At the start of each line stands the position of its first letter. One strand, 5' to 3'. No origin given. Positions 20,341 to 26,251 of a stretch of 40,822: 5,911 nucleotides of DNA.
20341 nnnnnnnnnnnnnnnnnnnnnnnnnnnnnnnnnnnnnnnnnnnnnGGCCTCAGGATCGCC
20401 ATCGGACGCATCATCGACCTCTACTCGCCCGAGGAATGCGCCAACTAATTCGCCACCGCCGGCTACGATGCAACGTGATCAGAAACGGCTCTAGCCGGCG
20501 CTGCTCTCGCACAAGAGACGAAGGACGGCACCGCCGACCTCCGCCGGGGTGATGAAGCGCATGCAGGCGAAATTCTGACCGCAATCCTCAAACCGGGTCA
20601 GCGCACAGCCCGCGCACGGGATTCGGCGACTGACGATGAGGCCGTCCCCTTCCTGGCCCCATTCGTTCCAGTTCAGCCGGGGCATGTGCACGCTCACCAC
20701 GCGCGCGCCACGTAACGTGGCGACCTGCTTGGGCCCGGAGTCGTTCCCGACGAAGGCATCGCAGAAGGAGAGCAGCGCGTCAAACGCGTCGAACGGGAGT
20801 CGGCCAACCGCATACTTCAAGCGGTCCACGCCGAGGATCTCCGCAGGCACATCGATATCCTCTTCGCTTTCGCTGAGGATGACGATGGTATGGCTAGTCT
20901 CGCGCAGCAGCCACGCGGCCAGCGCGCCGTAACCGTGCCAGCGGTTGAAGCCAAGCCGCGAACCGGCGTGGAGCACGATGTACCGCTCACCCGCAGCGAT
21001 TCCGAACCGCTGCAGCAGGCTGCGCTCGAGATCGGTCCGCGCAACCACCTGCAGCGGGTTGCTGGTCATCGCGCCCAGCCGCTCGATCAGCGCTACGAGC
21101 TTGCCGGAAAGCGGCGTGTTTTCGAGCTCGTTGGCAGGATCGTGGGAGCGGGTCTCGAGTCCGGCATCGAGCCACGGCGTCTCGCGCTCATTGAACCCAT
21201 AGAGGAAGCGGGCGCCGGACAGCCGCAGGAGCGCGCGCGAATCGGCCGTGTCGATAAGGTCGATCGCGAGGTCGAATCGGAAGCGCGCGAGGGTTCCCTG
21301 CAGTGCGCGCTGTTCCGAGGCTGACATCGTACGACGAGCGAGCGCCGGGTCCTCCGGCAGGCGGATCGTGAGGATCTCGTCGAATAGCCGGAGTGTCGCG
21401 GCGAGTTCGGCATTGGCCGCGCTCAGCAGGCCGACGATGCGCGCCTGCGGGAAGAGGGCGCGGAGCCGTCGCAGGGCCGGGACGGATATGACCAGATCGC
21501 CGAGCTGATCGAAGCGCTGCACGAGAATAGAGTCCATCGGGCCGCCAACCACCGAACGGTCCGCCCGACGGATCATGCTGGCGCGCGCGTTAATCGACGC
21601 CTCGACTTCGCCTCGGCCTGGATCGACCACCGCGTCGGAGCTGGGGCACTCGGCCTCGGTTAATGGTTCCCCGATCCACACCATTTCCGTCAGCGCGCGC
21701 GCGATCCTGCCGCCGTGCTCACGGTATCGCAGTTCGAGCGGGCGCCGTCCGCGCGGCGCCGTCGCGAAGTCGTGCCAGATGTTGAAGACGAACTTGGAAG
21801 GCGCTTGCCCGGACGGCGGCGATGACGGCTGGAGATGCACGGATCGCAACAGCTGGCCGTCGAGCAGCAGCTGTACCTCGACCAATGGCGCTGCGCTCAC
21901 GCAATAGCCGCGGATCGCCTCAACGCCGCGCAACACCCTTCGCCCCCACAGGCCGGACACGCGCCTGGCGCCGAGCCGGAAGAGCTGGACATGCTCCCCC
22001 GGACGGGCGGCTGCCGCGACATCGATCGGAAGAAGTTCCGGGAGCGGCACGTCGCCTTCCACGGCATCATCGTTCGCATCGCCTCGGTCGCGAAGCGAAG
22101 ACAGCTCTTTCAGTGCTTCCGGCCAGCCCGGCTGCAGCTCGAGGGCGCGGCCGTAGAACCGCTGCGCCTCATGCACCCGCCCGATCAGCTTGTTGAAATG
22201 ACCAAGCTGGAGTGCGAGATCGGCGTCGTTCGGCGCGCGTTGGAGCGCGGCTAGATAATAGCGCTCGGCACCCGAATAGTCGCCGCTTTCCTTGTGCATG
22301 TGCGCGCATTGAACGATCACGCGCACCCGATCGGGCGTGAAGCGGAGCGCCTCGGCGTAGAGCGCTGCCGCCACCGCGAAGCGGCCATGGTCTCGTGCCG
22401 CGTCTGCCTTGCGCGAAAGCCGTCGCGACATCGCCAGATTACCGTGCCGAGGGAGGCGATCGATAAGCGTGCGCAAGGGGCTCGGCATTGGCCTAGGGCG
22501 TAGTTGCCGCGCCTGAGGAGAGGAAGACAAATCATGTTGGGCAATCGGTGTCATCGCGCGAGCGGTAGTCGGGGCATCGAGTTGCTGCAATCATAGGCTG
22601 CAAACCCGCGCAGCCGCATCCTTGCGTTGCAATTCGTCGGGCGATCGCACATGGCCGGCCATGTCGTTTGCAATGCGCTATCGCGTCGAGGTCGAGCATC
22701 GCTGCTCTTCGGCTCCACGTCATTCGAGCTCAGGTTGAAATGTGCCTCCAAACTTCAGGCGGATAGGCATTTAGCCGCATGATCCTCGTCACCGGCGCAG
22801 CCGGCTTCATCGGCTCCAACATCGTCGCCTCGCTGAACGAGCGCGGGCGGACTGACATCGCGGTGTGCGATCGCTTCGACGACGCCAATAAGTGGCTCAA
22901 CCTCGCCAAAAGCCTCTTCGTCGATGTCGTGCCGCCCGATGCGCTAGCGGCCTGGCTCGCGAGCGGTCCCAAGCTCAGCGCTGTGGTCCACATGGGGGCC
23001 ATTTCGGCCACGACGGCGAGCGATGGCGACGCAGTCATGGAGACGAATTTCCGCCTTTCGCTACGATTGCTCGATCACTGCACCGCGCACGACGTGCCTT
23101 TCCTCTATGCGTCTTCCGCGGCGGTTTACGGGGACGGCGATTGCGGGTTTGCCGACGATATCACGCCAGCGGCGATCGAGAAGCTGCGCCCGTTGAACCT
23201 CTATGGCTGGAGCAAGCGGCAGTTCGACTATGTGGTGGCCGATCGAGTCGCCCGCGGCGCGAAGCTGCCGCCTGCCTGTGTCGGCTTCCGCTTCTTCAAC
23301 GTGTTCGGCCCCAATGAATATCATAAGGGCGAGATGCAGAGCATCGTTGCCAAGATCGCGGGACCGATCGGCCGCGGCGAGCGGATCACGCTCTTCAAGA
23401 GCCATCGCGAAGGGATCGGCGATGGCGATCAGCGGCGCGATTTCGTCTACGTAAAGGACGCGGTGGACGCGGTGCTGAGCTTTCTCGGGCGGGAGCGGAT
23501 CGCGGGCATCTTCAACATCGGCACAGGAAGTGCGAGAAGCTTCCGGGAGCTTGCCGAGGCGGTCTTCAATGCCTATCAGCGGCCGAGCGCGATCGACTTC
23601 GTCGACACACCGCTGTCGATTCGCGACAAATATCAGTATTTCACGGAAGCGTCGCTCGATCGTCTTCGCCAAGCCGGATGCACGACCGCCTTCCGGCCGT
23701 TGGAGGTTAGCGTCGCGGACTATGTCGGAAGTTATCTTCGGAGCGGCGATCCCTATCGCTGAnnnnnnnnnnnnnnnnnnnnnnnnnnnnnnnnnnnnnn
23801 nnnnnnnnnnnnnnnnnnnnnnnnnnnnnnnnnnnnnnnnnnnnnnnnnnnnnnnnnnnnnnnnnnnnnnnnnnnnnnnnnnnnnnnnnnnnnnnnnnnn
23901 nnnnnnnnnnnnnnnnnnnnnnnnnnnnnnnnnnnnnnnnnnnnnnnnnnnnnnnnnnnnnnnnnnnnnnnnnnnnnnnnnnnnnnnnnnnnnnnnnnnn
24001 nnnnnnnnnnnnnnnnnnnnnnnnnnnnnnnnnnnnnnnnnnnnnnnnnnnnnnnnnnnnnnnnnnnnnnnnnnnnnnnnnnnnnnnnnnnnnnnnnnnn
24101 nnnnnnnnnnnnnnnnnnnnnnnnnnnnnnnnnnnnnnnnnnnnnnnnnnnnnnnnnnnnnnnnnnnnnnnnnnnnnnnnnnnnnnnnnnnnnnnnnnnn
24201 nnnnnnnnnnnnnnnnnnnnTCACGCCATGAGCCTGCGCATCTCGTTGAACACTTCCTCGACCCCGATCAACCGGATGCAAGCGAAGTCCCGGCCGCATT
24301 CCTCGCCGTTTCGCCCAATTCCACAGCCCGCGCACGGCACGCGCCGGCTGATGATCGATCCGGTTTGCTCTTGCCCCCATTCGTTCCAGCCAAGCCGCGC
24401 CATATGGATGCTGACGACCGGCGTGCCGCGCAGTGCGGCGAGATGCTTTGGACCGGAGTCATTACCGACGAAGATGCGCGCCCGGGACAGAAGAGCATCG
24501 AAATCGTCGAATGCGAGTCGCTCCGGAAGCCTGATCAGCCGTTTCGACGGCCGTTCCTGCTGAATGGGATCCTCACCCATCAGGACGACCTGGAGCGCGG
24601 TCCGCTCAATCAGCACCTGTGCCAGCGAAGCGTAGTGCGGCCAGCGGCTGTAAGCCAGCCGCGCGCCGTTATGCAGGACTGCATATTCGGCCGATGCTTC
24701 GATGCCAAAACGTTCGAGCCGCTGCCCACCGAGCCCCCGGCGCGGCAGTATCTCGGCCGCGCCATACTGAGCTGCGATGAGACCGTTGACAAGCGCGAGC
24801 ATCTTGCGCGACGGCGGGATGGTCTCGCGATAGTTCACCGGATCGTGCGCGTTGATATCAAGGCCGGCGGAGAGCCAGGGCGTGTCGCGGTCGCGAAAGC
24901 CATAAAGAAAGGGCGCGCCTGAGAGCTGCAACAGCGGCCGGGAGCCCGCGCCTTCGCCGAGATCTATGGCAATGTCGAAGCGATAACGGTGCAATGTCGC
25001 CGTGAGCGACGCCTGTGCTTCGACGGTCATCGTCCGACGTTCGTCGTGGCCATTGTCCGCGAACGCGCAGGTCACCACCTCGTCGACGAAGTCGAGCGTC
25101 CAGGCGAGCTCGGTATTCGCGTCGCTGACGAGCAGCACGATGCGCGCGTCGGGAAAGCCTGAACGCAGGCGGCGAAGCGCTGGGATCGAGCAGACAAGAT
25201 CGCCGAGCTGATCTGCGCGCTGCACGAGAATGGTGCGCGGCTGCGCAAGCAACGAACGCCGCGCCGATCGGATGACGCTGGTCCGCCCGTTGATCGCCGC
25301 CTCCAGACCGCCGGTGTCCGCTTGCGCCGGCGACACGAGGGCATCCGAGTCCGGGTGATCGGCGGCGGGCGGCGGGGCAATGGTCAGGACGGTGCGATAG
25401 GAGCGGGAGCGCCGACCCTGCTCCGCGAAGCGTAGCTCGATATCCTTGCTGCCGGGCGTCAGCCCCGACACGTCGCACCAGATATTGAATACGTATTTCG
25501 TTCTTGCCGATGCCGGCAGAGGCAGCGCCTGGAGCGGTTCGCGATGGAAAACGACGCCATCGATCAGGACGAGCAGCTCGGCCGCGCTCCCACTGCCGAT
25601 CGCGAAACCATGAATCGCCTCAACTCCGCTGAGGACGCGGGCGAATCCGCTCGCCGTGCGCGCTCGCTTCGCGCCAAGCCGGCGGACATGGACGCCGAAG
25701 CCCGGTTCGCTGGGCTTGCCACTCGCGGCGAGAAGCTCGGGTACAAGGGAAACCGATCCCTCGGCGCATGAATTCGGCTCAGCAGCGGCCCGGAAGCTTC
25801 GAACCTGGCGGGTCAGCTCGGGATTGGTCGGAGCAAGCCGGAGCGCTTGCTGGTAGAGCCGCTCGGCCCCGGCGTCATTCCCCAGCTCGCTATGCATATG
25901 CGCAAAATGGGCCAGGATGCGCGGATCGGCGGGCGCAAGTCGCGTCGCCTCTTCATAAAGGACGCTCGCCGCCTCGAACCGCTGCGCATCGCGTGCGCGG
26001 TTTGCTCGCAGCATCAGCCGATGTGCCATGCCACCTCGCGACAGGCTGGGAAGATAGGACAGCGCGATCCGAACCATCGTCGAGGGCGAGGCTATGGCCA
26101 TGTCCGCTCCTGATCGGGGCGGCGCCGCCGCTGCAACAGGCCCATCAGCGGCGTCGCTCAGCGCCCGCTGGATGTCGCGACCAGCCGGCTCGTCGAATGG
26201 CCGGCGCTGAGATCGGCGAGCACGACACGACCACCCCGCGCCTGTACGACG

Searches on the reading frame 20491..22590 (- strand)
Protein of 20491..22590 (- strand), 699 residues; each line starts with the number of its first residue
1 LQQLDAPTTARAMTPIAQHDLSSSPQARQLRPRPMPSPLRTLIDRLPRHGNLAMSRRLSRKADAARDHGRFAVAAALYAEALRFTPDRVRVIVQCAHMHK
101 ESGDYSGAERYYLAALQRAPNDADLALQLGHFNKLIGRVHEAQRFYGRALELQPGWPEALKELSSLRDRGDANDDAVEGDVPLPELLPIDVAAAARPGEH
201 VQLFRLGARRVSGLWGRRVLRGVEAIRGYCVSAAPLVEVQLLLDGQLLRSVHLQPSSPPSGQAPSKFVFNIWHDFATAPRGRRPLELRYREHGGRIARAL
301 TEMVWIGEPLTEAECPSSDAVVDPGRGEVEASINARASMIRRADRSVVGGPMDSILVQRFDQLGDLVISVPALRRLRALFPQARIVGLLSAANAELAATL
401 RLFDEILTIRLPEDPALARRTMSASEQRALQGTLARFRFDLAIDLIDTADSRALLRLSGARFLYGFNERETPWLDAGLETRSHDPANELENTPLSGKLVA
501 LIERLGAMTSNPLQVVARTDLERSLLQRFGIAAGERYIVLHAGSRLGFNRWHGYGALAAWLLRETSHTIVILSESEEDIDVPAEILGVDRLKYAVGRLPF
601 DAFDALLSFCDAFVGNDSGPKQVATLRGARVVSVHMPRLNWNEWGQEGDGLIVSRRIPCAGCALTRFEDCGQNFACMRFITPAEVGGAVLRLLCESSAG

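Call 3: search_protein_families(library=pfam, proteins=[window:20491-22590:-], max_evalue=0.01)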
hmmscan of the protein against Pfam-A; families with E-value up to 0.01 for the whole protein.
window:20491-22590:- (699 aa): 11 families
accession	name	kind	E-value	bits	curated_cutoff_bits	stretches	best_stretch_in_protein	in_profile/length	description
PF07719.23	TPR_2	-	2.7e-10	40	27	0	96-122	8-34/34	Tetratricopeptide repeat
PF01075.23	Glyco_transf_9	-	1.6e-09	37.9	22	1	429-635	3-209/247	Glycosyltransferase family 9 (heptosyltransferase)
PF13428.12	TPR_14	-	1.9e-09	37.7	23.5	1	92-130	4-42/44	Tetratricopeptide repeat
PF14559.12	TPR_19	-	6.7e-08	33.2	25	1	101-160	3-62/68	Tetratricopeptide repeat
PF13181.12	TPR_8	-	4.6e-06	26.8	25.7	0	96-122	8-34/34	Tetratricopeptide repeat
PF00515.34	TPR_1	-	9.8e-05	22.5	27.8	0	96-122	8-34/34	Tetratricopeptide repeat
PF13176.12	TPR_7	-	0.00017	21.8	27.9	0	94-124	4-34/36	Tetratricopeptide repeat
PF13431.12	TPR_17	-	0.00074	20.1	24.4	0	111-143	1-33/34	Tetratricopeptide repeat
PF13424.12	TPR_12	-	0.0012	19.4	30.1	0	96-153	10-75/77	Tetratricopeptide repeat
PF13414.12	TPR_11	-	0.0052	16.9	26.8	0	98-131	3-36/42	TPR repeat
PF13432.12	TPR_16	-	0.0064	17.4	32.7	0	61-83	3-25/65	Tetratricopeptide repeat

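Call 4: search_protein_families(library=ncbifam, proteins=[window:20491-22590:-], max_evalue=0.01)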
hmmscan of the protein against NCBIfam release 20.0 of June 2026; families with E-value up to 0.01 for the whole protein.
window:20491-22590:- (699 aa): 15 families
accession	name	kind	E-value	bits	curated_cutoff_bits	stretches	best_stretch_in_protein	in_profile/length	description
TIGR02201.1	heptsyl_trn_III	equivalog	8.8e-12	44.7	170.2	1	355-646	2-299/344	putative lipopolysaccharide heptosyltransferase III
TIGR02193.1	heptsyl_trn_I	equivalog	1.2e-06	28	185.3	1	355-619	2-265/320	lipopolysaccharide heptosyltransferase I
TIGR02917.1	PEP_TPR_lipo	equivalog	1.9e-06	26.1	312.2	1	68-163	478-573/899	XrtA/PEP-CTERM system TPR-repeat protein PrsT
TIGR03939.1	PGA_TPR_OMP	equivalog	4.7e-06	25.1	366.65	1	56-165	87-196/800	poly-beta-1,6 N-acetyl-D-glucosamine export porin PgaA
TIGR02195.1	heptsyl_trn_II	equivalog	6.1e-06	25.6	134.6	1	357-634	4-281/339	lipopolysaccharide heptosyltransferase II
TIGR02552.1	LcrH_SycD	equivalog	2.9e-05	23.8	104.8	1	78-159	7-88/136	SycD/LcrH family type III secretion system chaperone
NF047371.1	FlcA_CTERM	equivalog_domain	4.5e-05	22.1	300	1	62-131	162-233/646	periplasmic flagellar collar protein FlcA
NF040959.1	MamA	equivalog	6.4e-05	22.5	200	1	67-178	83-194/204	magnetosome protein MamA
TIGR02521.1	type_IV_pilW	equivalog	0.00013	21.6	154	1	89-158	31-100/234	type IV pilus biogenesis/stability protein PilW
NF033758.1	gliding_GltE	equivalog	0.00043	19.4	225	1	74-158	241-325/411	adventurous gliding motility TPR repeat lipoprotein GltE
NF007742.0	PRK10422.1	equivalog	0.00058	18.8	467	1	352-636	5-289/352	lipopolysaccharide core heptosyltransferase RfaQ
NF008520.0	PRK11447.1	equivalog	0.00058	17.8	858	1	55-129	461-535/1157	cellulose synthase complex outer membrane protein BcsC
NF033920.0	C39_PA2778_fam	equivalog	0.001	18.5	150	1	56-154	157-255/255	PA2778 family cysteine peptidase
NF052230.1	T9SS_PorE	exception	0.0036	15.6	600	1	59-125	61-127/648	PorE family type IX secretion system protein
TIGR04372.1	glycosyl_04372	domain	0.0062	16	45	1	606-647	82-124/207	TIGR04372 family glycosyltransferase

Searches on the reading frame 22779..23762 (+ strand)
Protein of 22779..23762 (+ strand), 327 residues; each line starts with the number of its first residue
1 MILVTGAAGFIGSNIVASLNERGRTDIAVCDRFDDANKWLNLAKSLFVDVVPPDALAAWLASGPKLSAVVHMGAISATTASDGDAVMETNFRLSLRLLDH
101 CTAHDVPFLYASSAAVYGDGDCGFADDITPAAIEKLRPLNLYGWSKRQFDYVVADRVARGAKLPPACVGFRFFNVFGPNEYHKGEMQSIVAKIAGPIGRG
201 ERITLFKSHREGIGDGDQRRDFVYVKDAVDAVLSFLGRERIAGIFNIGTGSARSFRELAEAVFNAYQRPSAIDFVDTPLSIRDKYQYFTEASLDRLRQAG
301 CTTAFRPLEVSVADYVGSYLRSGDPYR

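Call 7: search_protein_families(library=pfam, proteins=[window:22779-23762:+], max_evalue=0.001)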
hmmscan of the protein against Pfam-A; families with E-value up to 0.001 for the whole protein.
window:22779-23762:+ (327 aa): 5 families
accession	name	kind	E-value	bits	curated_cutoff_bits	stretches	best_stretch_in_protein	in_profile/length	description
PF01370.27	Epimerase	-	1.8e-42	145.8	20.9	1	2-248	1-240/240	NAD dependent epimerase/dehydratase family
PF16363.11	GDP_Man_Dehyd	-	5.5e-22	79.1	27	1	3-268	1-268/332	GDP-mannose 4,6 dehydratase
PF04321.23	RmlD_sub_bind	-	3e-10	40.1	27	1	2-158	3-141/287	RmlD substrate binding domain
PF01073.25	3Beta_HSD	-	3.7e-10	39.7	22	1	3-121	1-127/280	3-beta hydroxysteroid dehydrogenase/isomerase family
PF02719.21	Polysacc_synt_2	-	4.2e-06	26.6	20.2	0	137-266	133-247/293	Polysaccharide biosynthesis protein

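Call 10: search_protein_families(library=ncbifam, proteins=[window:22779-23762:+], max_evalue=0.001)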
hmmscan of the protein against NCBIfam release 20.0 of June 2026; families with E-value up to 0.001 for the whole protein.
window:22779-23762:+ (327 aa): 24 families
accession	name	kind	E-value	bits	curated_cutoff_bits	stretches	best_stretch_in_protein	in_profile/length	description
TIGR02197.1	heptose_epim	equivalog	1.2e-111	372.8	274.6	1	2-321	1-315/316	ADP-glyceromanno-heptose 6-epimerase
NF008360.0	PRK11150.1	equivalog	2.6e-73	246.9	452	1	1-317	1-304/310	ADP-glyceromanno-heptose 6-epimerase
TIGR01179.1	galE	equivalog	1.4e-23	83.2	262.3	1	1-264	1-273/332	UDP-glucose 4-epimerase GalE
TIGR01181.1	dTDP_gluc_dehyt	equivalog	1e-17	64.3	365.1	1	2-276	2-272/321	dTDP-glucose 4,6-dehydratase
TIGR04180.1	EDH_00030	hypoth_equivalog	2.6e-12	46.4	475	1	2-268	1-258/297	NAD-dependent 4,6-dehydratase LegB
NF043036.1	ErythonDh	equivalog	3.4e-11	42.9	325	1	2-160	3-167/321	D-erythronate dehydrogenase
NF008872.0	PRK11908.1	equivalog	2.2e-10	40.1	294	1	2-266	4-271/349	bifunctional UDP-4-keto-pentose/UDP-xylose synthase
TIGR01777.1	yfcH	hypoth_equivalog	5.1e-10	39.4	207.35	1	205-272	179-247/292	TIGR01777 family oxidoreductase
NF011728.1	PRK15181.1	equivalog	2.1e-09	36.8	760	1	71-258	96-274/348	Vi polysaccharide biosynthesis UDP-N-acetylglucosaminuronic acid C-4 epimerase TviC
NF007956.0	PRK10675.1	subfamily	4.9e-09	35.8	394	1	2-289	3-301/338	UDP-glucose 4-epimerase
NF050030.1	thlkprotThyD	equivalog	8.6e-09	35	400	0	202-272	185-256/305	thylakoid membrane protein ThyD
TIGR03466.1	HpnA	hypoth_equivalog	4.3e-08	32.4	367.65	1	2-154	3-153/327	hopanoid-associated sugar epimerase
TIGR01214.1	rmlD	equivalog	9.4e-08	31.5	224.05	1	2-154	2-136/285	dTDP-4-dehydrorhamnose reductase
NF047922.1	GDPFucSynFcl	equivalog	5.6e-07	29.3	500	1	214-264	201-251/308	GDP-L-fucose synthase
NF007582.0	PRK10217.1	equivalog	5.6e-07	29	698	1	2-262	4-266/355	dTDP-glucose 4,6-dehydratase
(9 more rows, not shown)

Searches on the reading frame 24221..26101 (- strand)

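Call 3: search_protein_families(library=pfam, proteins=[window:24221-26101:-], max_evalue=0.01)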
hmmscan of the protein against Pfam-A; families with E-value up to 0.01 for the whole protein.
window:24221-26101:- (626 aa): 11 families
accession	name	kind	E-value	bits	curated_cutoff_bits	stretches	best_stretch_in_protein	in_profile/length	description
PF01075.23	Glyco_transf_9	-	1.1e-16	61.4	22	1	365-566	3-209/247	Glycosyltransferase family 9 (heptosyltransferase)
PF13428.12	TPR_14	-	1.4e-07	31.9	23.5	0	61-97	2-38/44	Tetratricopeptide repeat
PF07719.23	TPR_2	-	2.7e-06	27.5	27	1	67-93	8-34/34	Tetratricopeptide repeat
PF13414.12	TPR_11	-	1.7e-05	24.8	26.8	0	37-68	5-36/42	TPR repeat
PF14559.12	TPR_19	-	2.2e-05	25.1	25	1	37-96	2-61/68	Tetratricopeptide repeat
PF13181.12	TPR_8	-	0.001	19.5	25.7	0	61-93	2-34/34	Tetratricopeptide repeat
PF13431.12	TPR_17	-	0.0012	19.4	24.4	0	48-80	1-33/34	Tetratricopeptide repeat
PF13432.12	TPR_16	-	0.0047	17.8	32.7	1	32-94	3-65/65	Tetratricopeptide repeat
PF00515.34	TPR_1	-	0.0049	17.1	27.8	0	67-93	8-34/34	Tetratricopeptide repeat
PF13176.12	TPR_7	-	0.0077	16.7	27.9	0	67-94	6-33/36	Tetratricopeptide repeat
PF13429.12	TPR_15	-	0.0085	16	26.2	0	33-97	120-183/280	Tetratricopeptide repeat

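Call 4: search_protein_families(library=ncbifam, proteins=[window:24221-26101:-], max_evalue=0.01)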
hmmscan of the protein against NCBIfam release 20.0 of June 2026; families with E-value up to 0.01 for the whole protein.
window:24221-26101:- (626 aa): 11 families
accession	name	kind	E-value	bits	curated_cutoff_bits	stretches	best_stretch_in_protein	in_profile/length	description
TIGR02193.1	heptsyl_trn_I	equivalog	9.8e-15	54.6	185.3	1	291-567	2-282/320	lipopolysaccharide heptosyltransferase I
TIGR02201.1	heptsyl_trn_III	equivalog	1.2e-12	47.5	170.2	1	291-575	2-297/344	putative lipopolysaccharide heptosyltransferase III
NF007742.0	PRK10422.1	equivalog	3.1e-09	36.1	467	1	471-576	183-300/352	lipopolysaccharide core heptosyltransferase RfaQ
TIGR02195.1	heptsyl_trn_II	equivalog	7.4e-09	35.2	134.6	1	445-625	148-338/339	lipopolysaccharide heptosyltransferase II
TIGR04372.1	glycosyl_04372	domain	0.00022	20.7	45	1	504-579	46-125/207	TIGR04372 family glycosyltransferase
NF008162.0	PRK10916.1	equivalog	0.0013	18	569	0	485-565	195-286/348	ADP-heptose--LPS heptosyltransferase RfaF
TIGR02521.1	type_IV_pilW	equivalog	0.0042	16.7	154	1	40-96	45-101/234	type IV pilus biogenesis/stability protein PilW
TIGR03939.1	PGA_TPR_OMP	equivalog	0.0042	15.3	366.65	1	33-96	93-156/800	poly-beta-1,6 N-acetyl-D-glucosamine export porin PgaA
TIGR02917.1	PEP_TPR_lipo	equivalog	0.0069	14.3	312.2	1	39-107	614-682/899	XrtA/PEP-CTERM system TPR-repeat protein PrsT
NF008520.0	PRK11447.1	equivalog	0.0082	13.9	858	0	32-101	357-426/1157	cellulose synthase complex outer membrane protein BcsC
NF033920.0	C39_PA2778_fam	equivalog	0.0094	15.4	150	0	28-91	192-255/255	PA2778 family cysteine peptidase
